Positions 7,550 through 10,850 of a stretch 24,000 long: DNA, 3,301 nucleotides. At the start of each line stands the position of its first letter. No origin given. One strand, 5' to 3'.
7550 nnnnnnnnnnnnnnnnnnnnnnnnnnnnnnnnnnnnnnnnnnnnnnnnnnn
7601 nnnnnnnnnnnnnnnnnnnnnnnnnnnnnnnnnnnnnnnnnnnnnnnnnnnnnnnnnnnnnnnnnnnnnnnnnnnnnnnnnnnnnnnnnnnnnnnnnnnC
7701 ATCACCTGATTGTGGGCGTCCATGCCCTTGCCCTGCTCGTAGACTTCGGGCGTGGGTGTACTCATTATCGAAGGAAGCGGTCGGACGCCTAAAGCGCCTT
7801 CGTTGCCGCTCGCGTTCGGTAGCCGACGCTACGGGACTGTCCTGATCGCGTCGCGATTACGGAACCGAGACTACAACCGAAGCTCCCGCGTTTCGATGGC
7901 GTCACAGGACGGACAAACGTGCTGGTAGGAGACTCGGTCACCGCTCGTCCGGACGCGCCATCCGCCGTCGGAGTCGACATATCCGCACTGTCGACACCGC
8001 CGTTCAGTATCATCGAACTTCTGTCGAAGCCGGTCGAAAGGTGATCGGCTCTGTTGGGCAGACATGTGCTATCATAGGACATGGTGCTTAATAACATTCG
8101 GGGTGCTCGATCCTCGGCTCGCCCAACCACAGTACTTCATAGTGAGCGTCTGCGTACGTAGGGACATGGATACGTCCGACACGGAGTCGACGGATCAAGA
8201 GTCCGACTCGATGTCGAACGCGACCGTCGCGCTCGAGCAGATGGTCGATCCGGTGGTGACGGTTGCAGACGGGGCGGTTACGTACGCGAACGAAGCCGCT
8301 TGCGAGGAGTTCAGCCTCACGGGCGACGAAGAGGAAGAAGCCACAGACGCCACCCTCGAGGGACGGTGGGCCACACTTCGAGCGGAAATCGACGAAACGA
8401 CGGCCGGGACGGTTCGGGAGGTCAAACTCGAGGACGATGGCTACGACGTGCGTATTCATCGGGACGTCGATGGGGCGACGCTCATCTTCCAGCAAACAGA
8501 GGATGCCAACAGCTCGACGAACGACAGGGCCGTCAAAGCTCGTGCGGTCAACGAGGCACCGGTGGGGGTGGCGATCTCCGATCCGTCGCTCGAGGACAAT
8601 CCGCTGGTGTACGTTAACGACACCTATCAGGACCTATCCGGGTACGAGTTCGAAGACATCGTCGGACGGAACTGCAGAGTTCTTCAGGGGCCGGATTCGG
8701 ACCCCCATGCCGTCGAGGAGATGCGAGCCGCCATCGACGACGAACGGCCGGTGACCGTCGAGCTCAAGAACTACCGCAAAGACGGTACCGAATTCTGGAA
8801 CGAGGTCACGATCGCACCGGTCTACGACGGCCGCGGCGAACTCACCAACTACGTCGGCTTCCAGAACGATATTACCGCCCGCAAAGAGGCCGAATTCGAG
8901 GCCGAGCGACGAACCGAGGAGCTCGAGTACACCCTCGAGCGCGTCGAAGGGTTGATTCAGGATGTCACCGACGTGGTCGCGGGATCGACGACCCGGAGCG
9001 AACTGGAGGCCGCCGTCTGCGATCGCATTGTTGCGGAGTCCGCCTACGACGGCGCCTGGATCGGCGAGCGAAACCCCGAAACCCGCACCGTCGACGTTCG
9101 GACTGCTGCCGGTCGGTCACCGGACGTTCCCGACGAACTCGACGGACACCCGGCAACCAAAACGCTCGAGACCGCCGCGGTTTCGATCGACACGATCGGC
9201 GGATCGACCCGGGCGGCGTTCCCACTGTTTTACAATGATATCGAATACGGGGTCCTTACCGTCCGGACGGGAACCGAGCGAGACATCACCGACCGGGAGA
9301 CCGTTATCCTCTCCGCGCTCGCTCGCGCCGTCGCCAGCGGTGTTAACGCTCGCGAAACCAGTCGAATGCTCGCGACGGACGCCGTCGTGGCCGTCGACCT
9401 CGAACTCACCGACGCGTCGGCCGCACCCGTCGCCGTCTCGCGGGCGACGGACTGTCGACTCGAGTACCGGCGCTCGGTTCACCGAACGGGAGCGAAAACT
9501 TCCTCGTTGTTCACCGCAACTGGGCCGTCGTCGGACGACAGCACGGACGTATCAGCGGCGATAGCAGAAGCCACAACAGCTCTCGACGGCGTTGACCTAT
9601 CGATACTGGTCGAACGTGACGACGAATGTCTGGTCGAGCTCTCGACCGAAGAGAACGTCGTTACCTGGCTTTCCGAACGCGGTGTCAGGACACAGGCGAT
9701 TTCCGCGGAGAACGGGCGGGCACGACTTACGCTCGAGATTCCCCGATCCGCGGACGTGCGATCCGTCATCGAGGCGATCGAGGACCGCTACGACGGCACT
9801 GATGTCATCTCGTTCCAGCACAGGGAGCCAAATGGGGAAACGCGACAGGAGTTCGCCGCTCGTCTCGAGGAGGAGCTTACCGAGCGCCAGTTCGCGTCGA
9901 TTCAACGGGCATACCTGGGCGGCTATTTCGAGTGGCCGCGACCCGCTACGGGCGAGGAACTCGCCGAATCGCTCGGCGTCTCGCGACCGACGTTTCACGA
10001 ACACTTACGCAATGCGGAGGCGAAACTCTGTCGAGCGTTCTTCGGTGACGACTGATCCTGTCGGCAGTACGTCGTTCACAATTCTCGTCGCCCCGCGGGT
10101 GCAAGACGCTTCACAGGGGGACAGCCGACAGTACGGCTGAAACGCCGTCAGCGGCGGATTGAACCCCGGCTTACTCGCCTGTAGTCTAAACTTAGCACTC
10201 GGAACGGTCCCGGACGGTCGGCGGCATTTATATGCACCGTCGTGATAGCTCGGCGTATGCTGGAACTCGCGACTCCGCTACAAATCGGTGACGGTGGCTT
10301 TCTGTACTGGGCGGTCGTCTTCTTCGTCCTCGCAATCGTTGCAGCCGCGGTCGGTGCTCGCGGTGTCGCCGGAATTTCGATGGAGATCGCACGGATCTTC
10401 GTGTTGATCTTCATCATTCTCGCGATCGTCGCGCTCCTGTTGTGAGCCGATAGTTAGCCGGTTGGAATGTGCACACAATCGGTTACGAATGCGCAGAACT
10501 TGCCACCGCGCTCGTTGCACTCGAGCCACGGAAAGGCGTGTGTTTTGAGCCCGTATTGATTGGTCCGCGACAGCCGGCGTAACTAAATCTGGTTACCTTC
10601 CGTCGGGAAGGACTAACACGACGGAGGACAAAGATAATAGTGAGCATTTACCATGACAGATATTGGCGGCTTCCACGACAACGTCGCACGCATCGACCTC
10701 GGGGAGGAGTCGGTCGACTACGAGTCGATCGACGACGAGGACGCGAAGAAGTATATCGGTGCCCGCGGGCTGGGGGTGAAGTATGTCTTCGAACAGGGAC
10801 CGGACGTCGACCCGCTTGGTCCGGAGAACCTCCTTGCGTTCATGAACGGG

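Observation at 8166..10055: Textbook LOV blue-light sensor module fused to a Bat-type GAF-BAT-HTH_10 transcription factor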

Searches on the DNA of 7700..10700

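Call 44: search_rna_families(source=window, start=7700, end=10700, threshold=evalue, max_evalue=1)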
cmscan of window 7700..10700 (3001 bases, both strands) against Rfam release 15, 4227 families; matches with E-value up to 1: 0.
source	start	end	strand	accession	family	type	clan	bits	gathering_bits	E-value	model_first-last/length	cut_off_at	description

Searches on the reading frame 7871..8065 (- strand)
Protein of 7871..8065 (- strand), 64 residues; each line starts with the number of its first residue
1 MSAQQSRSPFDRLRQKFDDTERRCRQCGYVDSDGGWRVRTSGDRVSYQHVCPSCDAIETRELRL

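Call 3: search_protein_families(library=pfam, proteins=[window:7871-8065:-], max_evalue=0.01)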
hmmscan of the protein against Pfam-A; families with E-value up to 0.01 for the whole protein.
window:7871-8065:- (64 aa): 4 families
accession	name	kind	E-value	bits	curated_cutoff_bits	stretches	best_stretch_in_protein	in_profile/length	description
PF09723.15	Zn_ribbon_8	-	0.0022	18.4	34.4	0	8-28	13-33/41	Zinc ribbon domain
PF10571.15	UPF0547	-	0.0029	18.1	29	0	22-32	15-25/26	Uncharacterised protein family UPF0547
PF24444.1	DUF7563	-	0.0045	16.9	27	0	38-57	16-35/39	Family of unknown function (DUF7563)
PF17283.8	Zn_ribbon_SprT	-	0.0075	16.7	28.1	0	47-61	3-17/38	SprT-like zinc ribbon domain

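Call 4: search_protein_families(library=ncbifam, proteins=[window:7871-8065:-], max_evalue=0.01)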
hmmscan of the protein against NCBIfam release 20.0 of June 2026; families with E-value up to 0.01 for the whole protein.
window:7871-8065:- (64 aa): 2 families
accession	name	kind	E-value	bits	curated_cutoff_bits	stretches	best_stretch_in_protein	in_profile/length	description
NF041911.1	HVO_0649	equivalog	1.2e-32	111.6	70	1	1-64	1-65/65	HVO_0649 family zinc finger protein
NF040826.1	lxa_BCAM0308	equivalog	0.0001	22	100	1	14-59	17-60/153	BCAM0308 family protein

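Call 60: find_homologous_proteins(query=window:7874-8065:-, max_evalue=0.001)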
Query window:7874-8065:- (64 aa): 4 proteins with E <= 0.001 among 4 candidates.
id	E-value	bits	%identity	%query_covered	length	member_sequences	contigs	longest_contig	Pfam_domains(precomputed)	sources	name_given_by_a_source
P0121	4.9e-35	135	95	100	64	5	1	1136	-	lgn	-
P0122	6.0e-34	132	91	100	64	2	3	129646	-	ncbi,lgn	-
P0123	1.6e-33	130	91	100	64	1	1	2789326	-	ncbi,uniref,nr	ncbi:hypothetical protein HALLA_06685 [Halostagnicola larsenii XH-48]|uniref:Small CPxCG-related zin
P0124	7.3e-12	62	56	89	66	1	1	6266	-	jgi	jgi:predicted Zn-ribbon and HTH transcriptional regulator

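Call 64: find_homologous_proteins(query=A4, max_evalue=0.001)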
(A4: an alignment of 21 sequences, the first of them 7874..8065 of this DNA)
Query A4 (21 sequences) (64 aa, profile of the alignment): 166 proteins with E <= 0.001 among 703 candidates; the best 120 are listed.
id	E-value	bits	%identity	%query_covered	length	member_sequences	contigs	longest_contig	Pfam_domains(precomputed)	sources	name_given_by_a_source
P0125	4.2e-34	134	73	100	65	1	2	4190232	PF26408.2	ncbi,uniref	ncbi:HVO_0649 family zinc finger protein [Natrialbaceae archaeon GCM10025810]|uniref:HVO_0649 family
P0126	4.3e-34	134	78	91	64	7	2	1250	-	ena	-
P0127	5.5e-34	133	73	100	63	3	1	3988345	PF26408.2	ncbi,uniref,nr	ncbi:HVO_0649 family zinc finger protein [Natrinema ejinorense]|uniref:Small CPxCG-related zinc fing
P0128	1.0e-33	133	73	100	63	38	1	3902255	PF26408.2,PF09723.16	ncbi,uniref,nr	ncbi:HVO_0649 family zinc finger protein [Natrinema sp. SYSU A 869]|uniref:HVO_0649 family zinc fing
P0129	1.8e-33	132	69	91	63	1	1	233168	PF26408.2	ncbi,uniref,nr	ncbi:hypothetical protein GS429_16185 [Natronorubrum sp. JWXQ-INN-674]|uniref:Small CPxCG-related zi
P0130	2.3e-33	131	76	91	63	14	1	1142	-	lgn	-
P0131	3.7e-33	131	64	92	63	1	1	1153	PF09723.16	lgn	-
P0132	3.7e-33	131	76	91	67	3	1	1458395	PF26408.2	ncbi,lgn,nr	ncbi:HVO_0649 family zinc finger protein [Natronobacterium texcoconense]|nr:HVO_0649 family zinc fin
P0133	4.1e-33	131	64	91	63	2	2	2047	PF26408.2,PF09723.16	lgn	-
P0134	6.5e-33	130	73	100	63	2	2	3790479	PF09723.16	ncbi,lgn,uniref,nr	ncbi:hypothetical protein C488_09976 [Natrinema pellirubrum DSM 15624]|uniref:Small CPxCG-related zi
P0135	6.9e-33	130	71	91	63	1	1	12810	PF26408.2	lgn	-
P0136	7.1e-33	130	74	91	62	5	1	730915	PF26408.2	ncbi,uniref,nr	ncbi:hypothetical protein CV102_00680 [Natronococcus pandeyae]|uniref:Small CPxCG-related zinc finge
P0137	1.1e-32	129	72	91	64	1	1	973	PF26408.2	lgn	-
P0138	1.2e-32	129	73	100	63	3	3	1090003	PF09723.16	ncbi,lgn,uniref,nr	ncbi:hypothetical protein C478_13445 [Natrinema thermotolerans DSM 11552]|uniref:HVO_0649 family zin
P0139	1.2e-32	129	72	91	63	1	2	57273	-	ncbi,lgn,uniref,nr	ncbi:HVO_0649 family zinc finger protein [Halobiforma nitratireducens]|uniref:Small CPxCG-related zi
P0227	1.1e-21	94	52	98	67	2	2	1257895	-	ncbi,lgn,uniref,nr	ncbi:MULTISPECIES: HVO_0649 family zinc finger protein [unclassified Haladaptatus]|uniref:HVO_0649 f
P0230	6.3e-20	88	58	89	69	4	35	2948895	PF26408.2,PF08271.18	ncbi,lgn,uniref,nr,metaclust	ncbi:hypothetical protein E6P09_06145 [Haloferax mediterranei ATCC 33500]|uniref:Small CPxCG-related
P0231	1.1e-19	88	47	89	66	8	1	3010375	PF26408.2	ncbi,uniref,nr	ncbi:HVO_0649 family zinc finger protein [Haloplanus halophilus]|uniref:HVO_0649 family zinc finger 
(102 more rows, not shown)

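Call 65: find_encoding_contigs(protein=P0230, flank=5000, max_places=1)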
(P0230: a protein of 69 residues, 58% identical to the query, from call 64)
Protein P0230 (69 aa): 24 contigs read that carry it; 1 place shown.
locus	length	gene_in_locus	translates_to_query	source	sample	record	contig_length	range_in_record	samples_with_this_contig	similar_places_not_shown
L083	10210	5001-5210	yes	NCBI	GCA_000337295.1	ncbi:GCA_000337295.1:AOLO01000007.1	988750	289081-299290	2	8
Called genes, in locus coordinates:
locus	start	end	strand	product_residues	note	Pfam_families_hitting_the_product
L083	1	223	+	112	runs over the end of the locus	PF01981:PTH2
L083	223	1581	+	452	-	PF01142:TruD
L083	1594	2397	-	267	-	-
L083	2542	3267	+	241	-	PF09876:DUF2103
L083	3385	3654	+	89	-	PF01780:Ribosomal_L37ae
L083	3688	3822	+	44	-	PF03604:Zn_ribbon_RPAB4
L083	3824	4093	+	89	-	PF09341:Pcc1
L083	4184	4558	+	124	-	-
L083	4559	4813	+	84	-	PF11419:DUF3194 (weak)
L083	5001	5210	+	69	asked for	PF08271:Zn_Ribbon_TF (faint), PF26408:DUF8106 (faint)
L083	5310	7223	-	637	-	PF09843:DUF2070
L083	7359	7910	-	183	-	PF00117:GATase, PF07722:Peptidase_C26 (weak)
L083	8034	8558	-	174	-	PF23382:DUF7097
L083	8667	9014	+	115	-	PF02643:DUF192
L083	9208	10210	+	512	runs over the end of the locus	PF00682:HMGL-like, PF22617:HCS_D2, PF08502:LeuA_dimer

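Call 66: find_encoding_contigs(protein=P0227, flank=5000, max_places=1)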
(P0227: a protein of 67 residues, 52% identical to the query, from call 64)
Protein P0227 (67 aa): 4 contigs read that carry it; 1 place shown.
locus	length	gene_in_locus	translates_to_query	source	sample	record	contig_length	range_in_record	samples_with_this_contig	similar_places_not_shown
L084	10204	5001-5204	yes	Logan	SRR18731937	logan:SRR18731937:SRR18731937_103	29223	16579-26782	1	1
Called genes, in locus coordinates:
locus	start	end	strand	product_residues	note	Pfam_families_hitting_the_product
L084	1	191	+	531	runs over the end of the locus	PF07969:Amidohydro_3, PF01979:Amidohydro_1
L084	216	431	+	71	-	-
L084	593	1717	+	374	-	PF02445:NadA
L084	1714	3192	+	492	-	PF00890:FAD_binding_2, PF01134:GIDA (faint), PF01266:DAO, PF07992:Pyr_redox_2 (faint)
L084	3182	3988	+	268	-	PF02749:QRPTase_N, PF01729:QRPTase_C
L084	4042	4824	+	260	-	PF00459:Inositol_P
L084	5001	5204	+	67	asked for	-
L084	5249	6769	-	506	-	PF01676:Metalloenzyme, PF06415:iPGM_N, PF00884:Sulfatase (weak), PF01663:Phosphodiest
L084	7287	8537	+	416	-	PF09376:NurA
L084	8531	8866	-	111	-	PF23425:DUF7113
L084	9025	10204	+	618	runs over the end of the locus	PF01935:DUF87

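Call 67: find_encoding_contigs(protein=P0231, flank=5000, max_places=1)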
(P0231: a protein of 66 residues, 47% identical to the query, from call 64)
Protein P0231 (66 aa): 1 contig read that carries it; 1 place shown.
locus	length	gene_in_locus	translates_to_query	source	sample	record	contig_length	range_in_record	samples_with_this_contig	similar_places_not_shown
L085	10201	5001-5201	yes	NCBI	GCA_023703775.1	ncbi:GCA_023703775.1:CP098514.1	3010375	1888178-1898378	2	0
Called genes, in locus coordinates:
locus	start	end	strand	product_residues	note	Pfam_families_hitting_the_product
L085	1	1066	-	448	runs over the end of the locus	PF07992:Pyr_redox_2 (faint), PF01266:DAO (faint), PF01494:FAD_binding_3, PF04820:Trp_halogenase (faint), PF12831:FAD_oxidored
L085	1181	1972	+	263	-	PF01012:ETF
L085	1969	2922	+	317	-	PF01012:ETF, PF00766:ETF_alpha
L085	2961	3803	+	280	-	PF00348:polyprenyl_synt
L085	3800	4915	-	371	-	PF04123:DUF373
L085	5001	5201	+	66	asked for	PF26408:DUF8106 (faint)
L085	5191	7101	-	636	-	PF09843:DUF2070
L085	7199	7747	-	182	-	PF00117:GATase, PF07722:Peptidase_C26 (faint)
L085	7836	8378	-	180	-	PF23382:DUF7097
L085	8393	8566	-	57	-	PF26467:DUF8143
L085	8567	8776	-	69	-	PF09855:Zn_ribbon_13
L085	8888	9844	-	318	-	-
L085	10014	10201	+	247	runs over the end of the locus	PF25231:DUF7847 (weak)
